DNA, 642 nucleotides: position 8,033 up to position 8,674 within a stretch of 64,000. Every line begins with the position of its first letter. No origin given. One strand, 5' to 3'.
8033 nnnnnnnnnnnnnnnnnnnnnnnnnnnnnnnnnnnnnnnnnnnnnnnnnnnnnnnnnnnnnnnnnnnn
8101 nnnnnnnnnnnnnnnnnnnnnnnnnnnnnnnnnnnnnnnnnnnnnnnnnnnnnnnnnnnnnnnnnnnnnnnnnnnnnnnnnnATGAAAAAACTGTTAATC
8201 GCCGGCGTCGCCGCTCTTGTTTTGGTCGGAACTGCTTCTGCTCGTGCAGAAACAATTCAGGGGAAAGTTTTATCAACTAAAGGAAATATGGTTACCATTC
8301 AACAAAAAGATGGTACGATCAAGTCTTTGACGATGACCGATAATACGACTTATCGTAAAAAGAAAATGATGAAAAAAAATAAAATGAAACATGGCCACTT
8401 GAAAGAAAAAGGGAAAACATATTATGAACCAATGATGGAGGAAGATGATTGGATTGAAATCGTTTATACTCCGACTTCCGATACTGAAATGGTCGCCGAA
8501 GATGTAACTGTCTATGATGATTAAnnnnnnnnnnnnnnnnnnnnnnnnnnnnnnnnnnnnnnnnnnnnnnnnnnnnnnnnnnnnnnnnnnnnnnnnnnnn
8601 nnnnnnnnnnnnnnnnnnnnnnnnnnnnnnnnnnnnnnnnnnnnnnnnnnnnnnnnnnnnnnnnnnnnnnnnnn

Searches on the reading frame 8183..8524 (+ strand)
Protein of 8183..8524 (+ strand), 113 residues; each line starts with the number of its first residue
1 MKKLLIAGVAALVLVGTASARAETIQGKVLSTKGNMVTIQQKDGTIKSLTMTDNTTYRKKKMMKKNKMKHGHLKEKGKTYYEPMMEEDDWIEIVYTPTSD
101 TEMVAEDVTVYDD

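Call 3: search_protein_families(library=pfam, proteins=[window:8183-8524:+], max_evalue=0.01)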
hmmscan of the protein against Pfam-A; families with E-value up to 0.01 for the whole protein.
window:8183-8524:+ (113 aa): 0 families

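Call 4: search_protein_families(library=ncbifam, proteins=[window:8183-8524:+], max_evalue=0.01)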
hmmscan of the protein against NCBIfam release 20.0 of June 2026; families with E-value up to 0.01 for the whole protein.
window:8183-8524:+ (113 aa): 4 families
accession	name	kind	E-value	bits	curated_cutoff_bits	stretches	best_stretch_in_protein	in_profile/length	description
NF040942.2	hypo_ExtJ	equivalog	4.6e-05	23.7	52.5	1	1-65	1-66/77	selenite/tellurite reduction operon protein ExtJ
NF009391.0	PRK12750.1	equivalog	0.0014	18.6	148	1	2-88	5-92/170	CpxP family protein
NF047433.1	Lepto_7_Nterm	domain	0.0081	15.9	43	0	23-49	24-50/63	LA_0442/LA_0875 N-terminal domain-containing protein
NF004470.0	PRK05802.1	equivalog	0.009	15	313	0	11-102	177-266/330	sulfide/dihydroorotate dehydrogenase-like FAD/NAD-binding protein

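Call 37: find_homologous_proteins(query=window:8183-8524:+)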
Query window:8183-8524:+ (113 aa): 24 proteins with E <= 0.001 among 34 candidates.
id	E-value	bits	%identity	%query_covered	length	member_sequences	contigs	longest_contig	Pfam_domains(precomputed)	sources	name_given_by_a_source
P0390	1.3e-65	236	100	100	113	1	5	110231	-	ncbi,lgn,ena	-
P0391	1.1e-57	211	88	100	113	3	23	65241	-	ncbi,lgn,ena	-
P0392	5.2e-48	180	75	100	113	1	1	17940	-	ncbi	-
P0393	6.4e-47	176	71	100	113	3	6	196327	-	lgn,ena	-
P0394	2.2e-46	174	69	100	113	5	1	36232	-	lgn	-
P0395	8.9e-46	172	69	100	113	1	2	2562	-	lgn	-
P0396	2.2e-41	158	64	100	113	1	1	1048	-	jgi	jgi:hypothetical protein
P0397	1.3e-34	137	59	100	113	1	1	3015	-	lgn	-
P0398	3.4e-32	129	55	100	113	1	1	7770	-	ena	-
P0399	6.5e-32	128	52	100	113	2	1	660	-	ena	-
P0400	7.2e-31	125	56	85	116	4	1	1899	-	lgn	-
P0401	1.2e-30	124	56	100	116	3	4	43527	-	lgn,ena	-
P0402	2.8e-30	123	51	100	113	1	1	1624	-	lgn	-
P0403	3.2e-30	122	52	81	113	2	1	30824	-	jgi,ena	-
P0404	1.5e-29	120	51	100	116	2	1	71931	-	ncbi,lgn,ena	-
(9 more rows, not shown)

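Call 38: find_encoding_contigs(protein=P0390, flank=3000, max_places=5)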
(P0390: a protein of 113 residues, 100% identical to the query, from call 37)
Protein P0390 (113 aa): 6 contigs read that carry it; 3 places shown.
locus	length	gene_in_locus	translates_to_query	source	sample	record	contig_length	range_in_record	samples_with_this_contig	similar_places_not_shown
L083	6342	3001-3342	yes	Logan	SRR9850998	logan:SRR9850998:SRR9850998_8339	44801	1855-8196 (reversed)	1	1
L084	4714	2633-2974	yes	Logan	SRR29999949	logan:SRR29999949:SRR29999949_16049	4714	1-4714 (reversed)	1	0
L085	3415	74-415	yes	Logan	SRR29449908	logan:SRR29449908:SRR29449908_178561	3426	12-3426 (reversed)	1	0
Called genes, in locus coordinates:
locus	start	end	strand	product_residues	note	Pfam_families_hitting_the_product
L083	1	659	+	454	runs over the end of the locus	PF13393:tRNA-synt_His, PF00587:tRNA-synt_2b (weak), PF03129:HGTP_anticodon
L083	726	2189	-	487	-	PF13520:AA_permease_2, PF00324:AA_permease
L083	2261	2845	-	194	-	PF01862:PvlArgDC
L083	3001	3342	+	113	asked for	-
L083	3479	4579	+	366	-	PF03739:LptF_LptG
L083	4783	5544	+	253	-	PF03959:FSH1 (weak)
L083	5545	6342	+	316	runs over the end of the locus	PF06258:Mito_fiss_Elm1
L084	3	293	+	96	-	?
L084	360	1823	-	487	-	PF13520:AA_permease_2, PF00324:AA_permease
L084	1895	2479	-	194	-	PF01862:PvlArgDC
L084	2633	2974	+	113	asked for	-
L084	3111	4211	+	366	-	PF03739:LptF_LptG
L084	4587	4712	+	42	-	?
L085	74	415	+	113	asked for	-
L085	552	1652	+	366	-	PF03739:LptF_LptG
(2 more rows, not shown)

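Call 47: predict_structure(alignment_id=A4)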
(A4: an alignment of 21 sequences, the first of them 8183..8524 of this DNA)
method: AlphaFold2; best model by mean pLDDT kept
length: 113 residues; sequences in the alignment: 21
mean_pLDDT: 67.4   pTM: 0.56
mean pLDDT of the five models: 67.4, 67.4, 66.9, 63.5, 63.0
residues with pLDDT >= 90: 18; 70-90: 43; 50-70: 13; < 50: 39
segments of 3 or more residues with pLDDT < 50: 1-19, 63-82
pLDDT, mean of each block of 10 residues (from residue 1): 44 43 87 89 91 81 44 35 71 79 76 68
secondary structure, 60 per line:
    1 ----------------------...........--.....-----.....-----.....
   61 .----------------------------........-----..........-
elements in order: E23-33 E36-40 E46-50 E56-61 E90-97 E103-112
